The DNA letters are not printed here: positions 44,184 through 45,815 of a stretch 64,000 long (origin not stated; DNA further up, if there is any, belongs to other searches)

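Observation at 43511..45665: Pif1-family helicase translationally coupled to a Cas4/Dna2-type iron-sulfur PD-(D/E)xK nuclease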

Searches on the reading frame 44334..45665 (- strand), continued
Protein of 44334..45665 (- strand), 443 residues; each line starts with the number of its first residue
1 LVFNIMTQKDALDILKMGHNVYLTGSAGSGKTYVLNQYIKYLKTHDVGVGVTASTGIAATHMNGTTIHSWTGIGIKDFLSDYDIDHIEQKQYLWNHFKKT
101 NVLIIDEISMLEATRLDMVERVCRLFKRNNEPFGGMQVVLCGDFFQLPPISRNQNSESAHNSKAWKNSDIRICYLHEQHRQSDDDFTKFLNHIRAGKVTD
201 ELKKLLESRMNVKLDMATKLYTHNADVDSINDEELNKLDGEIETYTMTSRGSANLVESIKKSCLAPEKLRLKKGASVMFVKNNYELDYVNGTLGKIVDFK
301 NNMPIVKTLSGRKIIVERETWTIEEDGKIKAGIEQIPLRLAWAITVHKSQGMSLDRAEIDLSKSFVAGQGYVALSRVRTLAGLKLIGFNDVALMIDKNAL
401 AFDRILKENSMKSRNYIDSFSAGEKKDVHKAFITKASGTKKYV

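Call 18: find_homologous_proteins(query=window:44334-45665:-, max_evalue=0.001)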
Query window:44334-45665:- (443 aa): 8000 proteins with E <= 0.001 among 8000 candidates; the best 120 are listed.
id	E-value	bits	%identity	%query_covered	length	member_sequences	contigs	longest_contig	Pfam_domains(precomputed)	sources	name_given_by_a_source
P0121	5.5e-291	982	100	99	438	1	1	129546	PF05970.21,PF01443.25,PF13604.13,PF13245.13,PF13401.13,PF21530.4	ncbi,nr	ncbi:MAG: PIF1 family DEAD/DEAH box helicase [Patescibacteria group bacterium]|nr:PIF1 family DEAD/D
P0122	3.8e-253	858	87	98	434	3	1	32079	PF03266.22,PF05970.21,PF13604.13,PF13245.13,PF13401.13,PF02689.21,PF21530.4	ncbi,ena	-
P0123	1.1e-205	702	71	98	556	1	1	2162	PF05970.21,PF13604.13,PF13245.13,PF14493.13,PF13401.13,PF21530.4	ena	-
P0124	1.3e-203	695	72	98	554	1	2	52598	PF05970.21,PF01443.25,PF13604.13,PF13245.13,PF14493.13,PF13401.13,PF21530.4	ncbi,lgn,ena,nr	ncbi:MAG: helicase [Candidatus Taylorbacteria bacterium]|nr:helicase [Candidatus Taylorbacteria bact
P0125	1.8e-179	615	64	98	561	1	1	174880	PF05970.21,PF13604.13,PF13245.13,PF14493.13,PF13401.13,PF21530.4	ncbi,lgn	-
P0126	3.4e-177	608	62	98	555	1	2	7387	PF05970.21,PF13604.13,PF13245.13,PF14493.13,PF13401.13,PF21530.4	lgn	-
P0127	2.4e-176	605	62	98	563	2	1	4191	PF05970.21,PF13604.13,PF13245.13,PF14493.13,PF13401.13,PF21530.4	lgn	-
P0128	4.8e-176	604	64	98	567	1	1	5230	PF05970.21,PF13604.13,PF13245.13,PF14493.13,PF13401.13,PF21530.4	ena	-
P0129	1.2e-175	603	63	98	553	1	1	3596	PF05970.21,PF13604.13,PF13245.13,PF14493.13,PF13401.13,PF21530.4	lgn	-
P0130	3.2e-174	598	62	98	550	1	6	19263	PF05970.21,PF13604.13,PF13245.13,PF14493.13,PF13401.13,PF02689.21,PF21530.4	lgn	-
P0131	1.2e-172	593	61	99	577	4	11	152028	PF05970.21,PF13604.13,PF13245.13,PF14493.13,PF13401.13,PF21530.4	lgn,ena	-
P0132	3.9e-172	591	60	98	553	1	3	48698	PF05970.21,PF01443.25,PF13604.13,PF13245.13,PF14493.13,PF13401.13,PF02689.21,PF21530.4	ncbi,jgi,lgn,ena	-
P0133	8.9e-172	590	62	98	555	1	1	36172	PF05970.21,PF13604.13,PF13245.13,PF14493.13,PF13401.13,PF21530.4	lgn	-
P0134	1.3e-171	589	60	96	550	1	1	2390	PF05970.21,PF13604.13,PF13245.13,PF14493.13,PF13401.13,PF02689.21,PF21530.4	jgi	jgi:ATP-dependent exoDNAse (exonuclease V) alpha subunit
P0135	1.3e-170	586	61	98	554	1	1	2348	PF05970.21,PF13604.13,PF13245.13,PF14493.13,PF13401.13,PF21530.4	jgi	jgi:hypothetical protein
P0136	2.9e-170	585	60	96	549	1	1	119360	PF05970.21,PF01443.25,PF13604.13,PF13245.13,PF14493.13,PF13401.13,PF02689.21,PF21530.4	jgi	jgi:hypothetical protein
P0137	3.3e-170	585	61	97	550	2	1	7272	PF05970.21,PF13604.13,PF13245.13,PF14493.13,PF13401.13,PF21530.4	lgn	-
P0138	3.4e-170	585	62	98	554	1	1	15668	PF05970.21,PF13604.13,PF13245.13,PF14493.13,PF13401.13,PF02689.21,PF21530.4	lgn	-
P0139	1.6e-169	582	59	98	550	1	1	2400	PF05970.21,PF13604.13,PF13245.13,PF14493.13,PF13401.13,PF02689.21,PF21530.4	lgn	-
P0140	5.2e-169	581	61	98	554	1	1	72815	PF05970.21,PF13604.13,PF13245.13,PF14493.13,PF13401.13,PF02689.21,PF21530.4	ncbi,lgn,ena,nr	ncbi:helicase [Candidatus Wolfebacteria bacterium]|nr:MAG: helicase [Candidatus Wolfebacteria bacter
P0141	1.4e-168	579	61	98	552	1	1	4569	PF05970.21,PF01443.25,PF13604.13,PF13245.13,PF14493.13,PF13401.13,PF02689.21,PF21530.4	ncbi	-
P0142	1.6e-168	579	62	98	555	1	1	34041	PF05970.21,PF13604.13,PF13245.13,PF14493.13,PF13401.13,PF21530.4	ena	-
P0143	1.7e-168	579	61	98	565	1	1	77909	PF05970.21,PF13604.13,PF13245.13,PF14493.13,PF13401.13,PF21530.4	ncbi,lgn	-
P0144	2.1e-168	579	59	99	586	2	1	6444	PF05970.21,PF13604.13,PF13245.13,PF14493.13,PF13401.13,PF21530.4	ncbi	-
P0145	7.5e-168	577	60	97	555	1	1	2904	PF05970.21,PF13604.13,PF13245.13,PF14493.13,PF13401.13,PF02689.21,PF21530.4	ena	-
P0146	9.6e-168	576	59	98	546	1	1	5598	PF03266.22,PF05970.21,PF13604.13,PF13245.13,PF14493.13,PF21530.4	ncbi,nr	ncbi:MAG TPA: AAA family ATPase [Candidatus Paceibacterota bacterium]|nr:AAA family ATPase [Candidat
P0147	1.2e-167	576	61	98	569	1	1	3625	PF05970.21,PF13604.13,PF13245.13,PF14493.13,PF13401.13,PF21530.4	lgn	-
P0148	2.9e-167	575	60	98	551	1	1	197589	PF05970.21,PF13604.13,PF13245.13,PF14493.13,PF18335.8,PF13401.13,PF21530.4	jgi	jgi:ATP-dependent DNA helicase PIF1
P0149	4.7e-167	574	61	98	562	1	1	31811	PF05970.21,PF13604.13,PF13245.13,PF14493.13,PF13401.13,PF21530.4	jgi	jgi:ATP-dependent exoDNAse (exonuclease V) alpha subunit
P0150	5.8e-167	574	61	98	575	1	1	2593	PF05970.21,PF13604.13,PF13245.13,PF14493.13,PF13401.13,PF21530.4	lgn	-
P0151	2.3e-166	572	59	97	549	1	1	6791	PF05970.21,PF01443.25,PF13604.13,PF13245.13,PF14493.13,PF13401.13,PF02689.21,PF21530.4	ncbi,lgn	ncbi:MAG: helix-turn-helix domain-containing protein [Candidatus Taylorbacteria bacterium]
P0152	2.2e-165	569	61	97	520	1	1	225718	PF05970.21,PF01443.25,PF13604.13,PF13245.13,PF14493.13,PF13401.13,PF02689.21,PF21530.4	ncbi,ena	-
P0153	2.4e-165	569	60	98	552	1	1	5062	PF05970.21,PF13604.13,PF13245.13,PF14493.13,PF02689.21,PF21530.4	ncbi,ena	-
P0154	2.8e-165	568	60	97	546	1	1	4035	PF05970.21,PF13604.13,PF13245.13,PF14493.13,PF18335.8,PF13401.13,PF02689.21,PF21530.4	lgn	-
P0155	5.1e-165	568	58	98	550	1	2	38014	PF05970.21,PF13604.13,PF13245.13,PF14493.13,PF13401.13,PF02689.21,PF21530.4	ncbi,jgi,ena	-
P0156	5.9e-165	567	58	97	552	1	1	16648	PF05970.21,PF01443.25,PF13604.13,PF13245.13,PF14493.13,PF13401.13,PF02689.21,PF21530.4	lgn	-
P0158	2.1e-164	565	59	98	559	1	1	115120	PF05970.21,PF13604.13,PF13245.13,PF14493.13,PF13401.13,PF02689.21,PF21530.4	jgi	-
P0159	2.2e-164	565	60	97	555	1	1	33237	PF05970.21,PF01443.25,PF13604.13,PF13245.13,PF14493.13,PF13401.13,PF02689.21,PF21530.4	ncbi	-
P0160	2.3e-164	565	60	98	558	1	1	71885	PF05970.21,PF13604.13,PF13245.13,PF14493.13,PF13401.13,PF21530.4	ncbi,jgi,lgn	ncbi:MAG: helix-turn-helix domain-containing protein [Candidatus Paceibacterota bacterium]|jgi:ATP-d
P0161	4.0e-164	565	58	98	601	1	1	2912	PF05970.21,PF13604.13,PF13245.13,PF14493.13,PF13401.13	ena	-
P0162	5.8e-164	564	60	97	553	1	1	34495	PF13538.13,PF05970.21,PF01443.25,PF13604.13,PF13245.13,PF14493.13,PF13401.13,PF02689.21,PF21530.4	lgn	-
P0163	8.1e-164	564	60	97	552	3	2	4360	PF05970.21,PF13604.13,PF13245.13,PF14493.13,PF13401.13,PF21530.4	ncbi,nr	ncbi:AAA family ATPase [Patescibacteria group bacterium]|nr:AAA family ATPase [Patescibacteria group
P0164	8.4e-164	564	58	99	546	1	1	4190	PF05970.21,PF13604.13,PF13245.13,PF14493.13,PF13401.13,PF21530.4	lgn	-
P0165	1.1e-163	563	60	98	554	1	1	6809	PF05970.21,PF13604.13,PF13245.13,PF14493.13,PF13401.13,PF21530.4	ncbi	-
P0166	1.2e-163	563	59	98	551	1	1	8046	PF05970.21,PF13604.13,PF13245.13,PF14493.13,PF13401.13,PF21530.4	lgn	-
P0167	1.7e-163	563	58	98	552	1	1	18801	PF05970.21,PF13604.13,PF13245.13,PF14493.13,PF13401.13,PF02689.21,PF21530.4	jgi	jgi:ATP-dependent exoDNAse (exonuclease V) alpha subunit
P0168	2.5e-163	562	60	98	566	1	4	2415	PF05970.21,PF13604.13,PF13245.13,PF14493.13,PF13401.13,PF21530.4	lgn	-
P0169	4.8e-163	561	60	98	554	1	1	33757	PF13538.13,PF03266.22,PF05970.21,PF01443.25,PF13604.13,PF13245.13,PF14493.13,PF13401.13,PF02689.21,PF21530.4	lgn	-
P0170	5.0e-163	561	58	98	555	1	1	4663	PF05970.21,PF01443.25,PF13604.13,PF13245.13,PF14493.13,PF13401.13,PF21530.4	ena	-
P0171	6.2e-163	561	58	97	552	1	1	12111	PF13412.13,PF05970.21,PF13604.13,PF13245.13,PF14493.13,PF13401.13,PF21530.4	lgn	-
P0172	6.5e-163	561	59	98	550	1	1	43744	PF05970.21,PF13604.13,PF13245.13,PF14493.13,PF13401.13,PF02689.21,PF21530.4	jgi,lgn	jgi:hypothetical protein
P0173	7.1e-163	560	58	97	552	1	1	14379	PF05970.21,PF13604.13,PF13245.13,PF14493.13,PF13401.13,PF02689.21,PF21530.4,PF01637.25,PF13191.13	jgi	jgi:ATP-dependent DNA helicase PIF1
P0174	7.2e-163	560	59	97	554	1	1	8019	PF05970.21,PF01443.25,PF13604.13,PF13245.13,PF14493.13,PF21530.4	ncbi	-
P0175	8.3e-163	560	59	98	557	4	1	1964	PF05970.21,PF13604.13,PF13245.13,PF14493.13,PF13401.13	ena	-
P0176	1.0e-162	560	59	98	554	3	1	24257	PF13538.13,PF05970.21,PF01443.25,PF13604.13,PF13245.13,PF14493.13,PF13401.13,PF21530.4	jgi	jgi:ATP-dependent exoDNAse (exonuclease V) alpha subunit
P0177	1.1e-162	560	59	98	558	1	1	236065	PF05970.21,PF13604.13,PF13245.13,PF14493.13,PF13401.13,PF02689.21,PF21530.4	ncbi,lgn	-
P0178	1.3e-162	560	58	97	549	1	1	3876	PF05970.21,PF13604.13,PF13245.13,PF14493.13,PF13401.13,PF02689.21,PF21530.4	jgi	-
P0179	1.5e-162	559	59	98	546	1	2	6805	PF05970.21,PF13604.13,PF13245.13,PF14493.13,PF13401.13,PF21530.4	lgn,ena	-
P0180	1.5e-162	559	59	98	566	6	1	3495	PF05970.21,PF13604.13,PF13245.13,PF14493.13,PF13401.13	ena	-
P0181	2.1e-162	559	60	98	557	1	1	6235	PF05970.21,PF13604.13,PF13245.13,PF14493.13,PF13401.13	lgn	-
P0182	2.7e-162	559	58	98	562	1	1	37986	PF05970.21,PF13604.13,PF13245.13,PF14493.13,PF13401.13,PF02689.21,PF21530.4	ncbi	-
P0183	3.2e-162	558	59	97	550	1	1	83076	PF05970.21,PF13604.13,PF13245.13,PF14493.13,PF13401.13,PF02689.21,PF21530.4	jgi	jgi:ATP-dependent exoDNAse (exonuclease V) alpha subunit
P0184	7.3e-162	557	59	98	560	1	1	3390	PF05970.21,PF01443.25,PF13604.13,PF13245.13,PF14493.13,PF13401.13,PF02689.21,PF21530.4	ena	-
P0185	7.9e-162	557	59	98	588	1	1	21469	PF05970.21,PF13604.13,PF13245.13,PF14493.13,PF13401.13,PF02689.21,PF21530.4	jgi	jgi:hypothetical protein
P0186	8.0e-162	557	63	91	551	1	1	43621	PF13538.13,PF05970.21,PF01443.25,PF13604.13,PF13245.13,PF14493.13,PF13401.13,PF02689.21,PF21530.4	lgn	-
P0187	9.1e-162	557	59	98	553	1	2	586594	PF05970.21,PF13604.13,PF13245.13,PF14493.13,PF13401.13,PF02689.21,PF21530.4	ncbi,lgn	ncbi:MAG: AAA family ATPase [Patescibacteria group bacterium]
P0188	1.1e-161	557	63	88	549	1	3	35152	PF05970.21,PF13604.13,PF13245.13,PF14493.13,PF13401.13,PF21530.4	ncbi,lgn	-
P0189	1.1e-161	556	59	98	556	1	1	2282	PF13538.13,PF03266.22,PF05970.21,PF01443.25,PF13604.13,PF13245.13,PF14493.13,PF13401.13,PF02689.21,PF21530.4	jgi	jgi:GTPase SAR1 family protein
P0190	1.2e-161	556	58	98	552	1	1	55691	PF05970.21,PF01443.25,PF13604.13,PF13245.13,PF14493.13,PF13401.13,PF21530.4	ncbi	-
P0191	1.3e-161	556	59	97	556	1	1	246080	PF05970.21,PF01443.25,PF13604.13,PF13245.13,PF14493.13,PF13401.13,PF02689.21,PF21530.4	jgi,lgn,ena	-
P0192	1.5e-161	556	58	98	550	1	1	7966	PF05970.21,PF13604.13,PF13245.13,PF14493.13,PF13401.13,PF21530.4,PF21220.4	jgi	jgi:ATP-dependent exoDNAse (exonuclease V) alpha subunit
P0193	1.6e-161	556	59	98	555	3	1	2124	PF05970.21,PF13604.13,PF13245.13,PF14493.13,PF13401.13,PF21530.4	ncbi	-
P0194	2.3e-161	555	61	91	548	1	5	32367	PF05970.21,PF13604.13,PF13245.13,PF14493.13,PF13401.13,PF21530.4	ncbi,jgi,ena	-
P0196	3.1e-161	555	59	98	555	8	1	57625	PF05970.21,PF01443.25,PF13604.13,PF13245.13,PF14493.13,PF13401.13,PF02689.21,PF21530.4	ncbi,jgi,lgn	ncbi:MAG: AAA family ATPase [Candidatus Paceibacterota bacterium]|jgi:ATP-dependent exoDNAse (exonuc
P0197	3.9e-161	555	58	98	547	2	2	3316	PF05970.21,PF13604.13,PF13245.13,PF14493.13,PF18335.8,PF13401.13,PF02689.21,PF21530.4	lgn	-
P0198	4.2e-161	555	59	98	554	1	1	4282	PF05970.21,PF13604.13,PF13245.13,PF14493.13,PF13401.13,PF02689.21,PF21530.4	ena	-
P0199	4.2e-161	555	59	98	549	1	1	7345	PF05970.21,PF13604.13,PF13245.13,PF14493.13,PF13401.13,PF02689.21,PF21530.4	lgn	-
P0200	4.3e-161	555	59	98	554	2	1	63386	PF03266.22,PF05970.21,PF01443.25,PF13604.13,PF13245.13,PF14493.13,PF13401.13,PF02689.21,PF21530.4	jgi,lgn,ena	-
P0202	4.6e-161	554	59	98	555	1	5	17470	PF05970.21,PF01443.25,PF13604.13,PF13245.13,PF14493.13,PF13401.13,PF02689.21,PF21530.4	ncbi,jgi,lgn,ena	ncbi:MAG: AAA family ATPase [Candidatus Paceibacterota bacterium]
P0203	4.7e-161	554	59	97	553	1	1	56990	PF13538.13,PF05970.21,PF01443.25,PF13604.13,PF13245.13,PF14493.13,PF13401.13,PF21530.4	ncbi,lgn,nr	ncbi:MAG: AAA family ATPase [bacterium]|nr:AAA family ATPase [bacterium]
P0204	4.9e-161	554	58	97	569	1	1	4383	PF05970.21,PF13604.13,PF13245.13,PF14493.13,PF13401.13,PF02689.21,PF21530.4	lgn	-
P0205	5.5e-161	554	58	98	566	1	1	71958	PF05970.21,PF13604.13,PF13245.13,PF14493.13,PF13401.13,PF02689.21,PF21530.4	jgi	jgi:ATP-dependent DNA helicase PIF1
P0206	5.9e-161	554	56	97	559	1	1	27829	PF05970.21,PF13604.13,PF13245.13,PF14493.13,PF13401.13,PF02689.21,PF21530.4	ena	-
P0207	8.3e-161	554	58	98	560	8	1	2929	PF00270.36,PF05970.21,PF13604.13,PF13245.13,PF14493.13,PF13401.13,PF02689.21,PF21530.4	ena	-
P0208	9.6e-161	553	58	98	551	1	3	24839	PF00270.36,PF05970.21,PF13604.13,PF13245.13,PF14493.13,PF13401.13,PF21530.4,PF07728.21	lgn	-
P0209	9.6e-161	553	60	98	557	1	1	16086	PF05970.21,PF13604.13,PF13245.13,PF14493.13,PF13401.13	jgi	jgi:ATP-dependent exoDNAse (exonuclease V) alpha subunit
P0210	1.1e-160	553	58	97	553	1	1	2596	PF05970.21,PF01443.25,PF13604.13,PF13245.13,PF14493.13,PF13401.13,PF21530.4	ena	-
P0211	1.1e-160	553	58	98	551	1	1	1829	PF00270.36,PF05970.21,PF13604.13,PF13245.13,PF14493.13,PF13401.13,PF21530.4,PF07728.21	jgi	-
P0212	1.2e-160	553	58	98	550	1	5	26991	PF05970.21,PF01443.25,PF13604.13,PF13245.13,PF14493.13,PF13401.13,PF21530.4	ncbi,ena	-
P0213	1.2e-160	553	58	97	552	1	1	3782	PF05970.21,PF13604.13,PF13245.13,PF14493.13,PF13401.13,PF02689.21,PF21530.4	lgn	-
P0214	1.2e-160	553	58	97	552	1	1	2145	PF05970.21,PF13604.13,PF13245.13,PF14493.13,PF13401.13,PF02689.21,PF21530.4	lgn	-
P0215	1.4e-160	553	58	99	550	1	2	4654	PF05970.21,PF01443.25,PF13604.13,PF13245.13,PF14493.13,PF13401.13,PF02689.21,PF21530.4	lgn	-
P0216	1.4e-160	553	59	98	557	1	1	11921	PF05970.21,PF13604.13,PF13245.13,PF14493.13,PF13401.13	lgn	-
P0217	1.6e-160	553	58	97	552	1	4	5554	PF05970.21,PF13604.13,PF13245.13,PF14493.13,PF13401.13,PF02689.21,PF21530.4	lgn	-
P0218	1.6e-160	553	58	97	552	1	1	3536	PF05970.21,PF13604.13,PF13245.13,PF14493.13,PF13401.13,PF02689.21,PF21530.4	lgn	-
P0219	2.6e-160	552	58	98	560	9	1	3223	PF05970.21,PF01443.25,PF13604.13,PF13245.13,PF14493.13,PF13401.13,PF02689.21,PF21530.4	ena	-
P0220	2.7e-160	552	58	98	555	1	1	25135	PF13538.13,PF05970.21,PF01443.25,PF13604.13,PF13245.13,PF14493.13,PF13401.13,PF02689.21,PF21530.4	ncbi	-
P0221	2.8e-160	552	58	98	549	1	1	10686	PF05970.21,PF13604.13,PF13245.13,PF14493.13,PF13401.13,PF02689.21,PF21530.4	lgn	-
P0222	3.4e-160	552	58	97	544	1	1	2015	PF03266.22,PF05970.21,PF13604.13,PF13245.13,PF14493.13,PF13401.13,PF21530.4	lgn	-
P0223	3.4e-160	552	58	98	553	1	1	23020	PF05970.21,PF13604.13,PF13245.13,PF14493.13,PF13401.13,PF21530.4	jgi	-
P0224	3.9e-160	551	57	98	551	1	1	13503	PF05970.21,PF13604.13,PF13245.13,PF14493.13,PF13401.13,PF02689.21,PF21530.4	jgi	jgi:hypothetical protein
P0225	4.6e-160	551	58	98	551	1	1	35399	PF00270.36,PF03266.22,PF05970.21,PF13604.13,PF13245.13,PF14493.13,PF13401.13,PF21530.4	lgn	-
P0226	4.7e-160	551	59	98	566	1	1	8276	PF00270.36,PF05970.21,PF13604.13,PF13245.13,PF14493.13,PF13401.13,PF02689.21,PF21530.4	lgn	-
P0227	5.0e-160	551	59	98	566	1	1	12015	PF05970.21,PF13604.13,PF13245.13,PF14493.13,PF13401.13,PF02689.21,PF21530.4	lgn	-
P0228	6.0e-160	551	59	97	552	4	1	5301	PF05970.21,PF13604.13,PF13245.13,PF14493.13,PF13401.13,PF02689.21,PF21530.4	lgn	-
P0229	6.2e-160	551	57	98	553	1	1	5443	PF05970.21,PF13604.13,PF13245.13,PF14493.13,PF13401.13,PF21530.4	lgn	-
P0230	7.0e-160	551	59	97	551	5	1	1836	PF00270.36,PF05970.21,PF13604.13,PF13245.13,PF14493.13,PF13401.13,PF21530.4,PF07728.21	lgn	-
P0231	7.3e-160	551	59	98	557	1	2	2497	PF05970.21,PF13604.13,PF13245.13,PF14493.13,PF13401.13,PF13191.13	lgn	-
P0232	7.3e-160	551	59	98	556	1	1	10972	PF03266.22,PF05970.21,PF01443.25,PF13604.13,PF13245.13,PF14493.13,PF13401.13,PF02689.21,PF21530.4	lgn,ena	-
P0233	8.8e-160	550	57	97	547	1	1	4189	PF05970.21,PF13604.13,PF13245.13,PF14493.13,PF13401.13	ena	-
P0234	1.1e-159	550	58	98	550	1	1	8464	PF05970.21,PF13604.13,PF13245.13,PF14493.13,PF13401.13,PF02689.21,PF21530.4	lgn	-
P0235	1.2e-159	550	58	97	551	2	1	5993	PF05970.21,PF13604.13,PF13245.13,PF14493.13,PF13401.13,PF21530.4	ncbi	-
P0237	1.4e-159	550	58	97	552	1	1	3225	PF05970.21,PF13604.13,PF13245.13,PF14493.13,PF13401.13,PF02689.21,PF21530.4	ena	-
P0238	1.5e-159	549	60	95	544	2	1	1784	PF05970.21,PF01443.25,PF13604.13,PF13245.13,PF14493.13,PF13401.13,PF21530.4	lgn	-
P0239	1.6e-159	549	59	96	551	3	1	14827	PF05970.21,PF13604.13,PF13245.13,PF14493.13,PF13401.13,PF21530.4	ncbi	-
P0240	1.8e-159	549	58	98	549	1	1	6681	PF05970.21,PF01443.25,PF13604.13,PF13245.13,PF14493.13,PF13401.13,PF02689.21,PF21530.4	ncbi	-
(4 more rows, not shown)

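Call 21: find_encoding_contigs(protein=P0122, flank=6000, max_places=3)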
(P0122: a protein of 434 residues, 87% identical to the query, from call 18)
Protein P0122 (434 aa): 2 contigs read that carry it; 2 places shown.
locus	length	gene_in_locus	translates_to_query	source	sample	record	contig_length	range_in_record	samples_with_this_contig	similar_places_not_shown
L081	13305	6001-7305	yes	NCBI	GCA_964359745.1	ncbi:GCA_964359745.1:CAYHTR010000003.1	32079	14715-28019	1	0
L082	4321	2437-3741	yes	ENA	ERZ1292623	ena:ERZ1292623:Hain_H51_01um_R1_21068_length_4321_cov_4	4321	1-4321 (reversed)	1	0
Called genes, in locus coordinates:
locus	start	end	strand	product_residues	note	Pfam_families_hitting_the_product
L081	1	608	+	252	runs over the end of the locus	PF06750:A24_N_bact, PF01478:Peptidase_A24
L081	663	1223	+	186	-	-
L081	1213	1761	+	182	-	PF07963:N_methyl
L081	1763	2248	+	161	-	PF07963:N_methyl (faint)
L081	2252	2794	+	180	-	-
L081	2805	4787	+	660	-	PF22745:Nlig-Ia, PF01653:DNA_ligase_aden, PF03120:OB_DNA_ligase, PF14520:HHH_5 (faint), PF12826:HHH_2, PF00533:BRCT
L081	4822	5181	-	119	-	-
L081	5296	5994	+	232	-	PF02535:Zip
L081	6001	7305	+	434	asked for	PF02689:Herpes_Helicase (faint), PF05970:PIF1, PF13245:AAA_19, PF13401:AAA_22 (weak), PF13604:AAA_30, PF03266:NTPase_1 (faint), PF21530:Pif1_2B_dom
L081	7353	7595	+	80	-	-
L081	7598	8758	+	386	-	-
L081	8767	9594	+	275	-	PF12705:PDDEXK_1, PF01930:Cas_Cas4 (faint)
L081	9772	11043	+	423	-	PF09335:VTT_dom, PF01569:PAP2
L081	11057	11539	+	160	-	PF01250:Ribosomal_S6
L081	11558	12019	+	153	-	PF00436:SSB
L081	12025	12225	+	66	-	PF01084:Ribosomal_S18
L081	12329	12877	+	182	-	-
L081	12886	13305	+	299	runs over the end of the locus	-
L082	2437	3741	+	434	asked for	PF02689:Herpes_Helicase (faint), PF05970:PIF1, PF13245:AAA_19, PF13401:AAA_22 (weak), PF13604:AAA_30, PF03266:NTPase_1 (faint), PF21530:Pif1_2B_dom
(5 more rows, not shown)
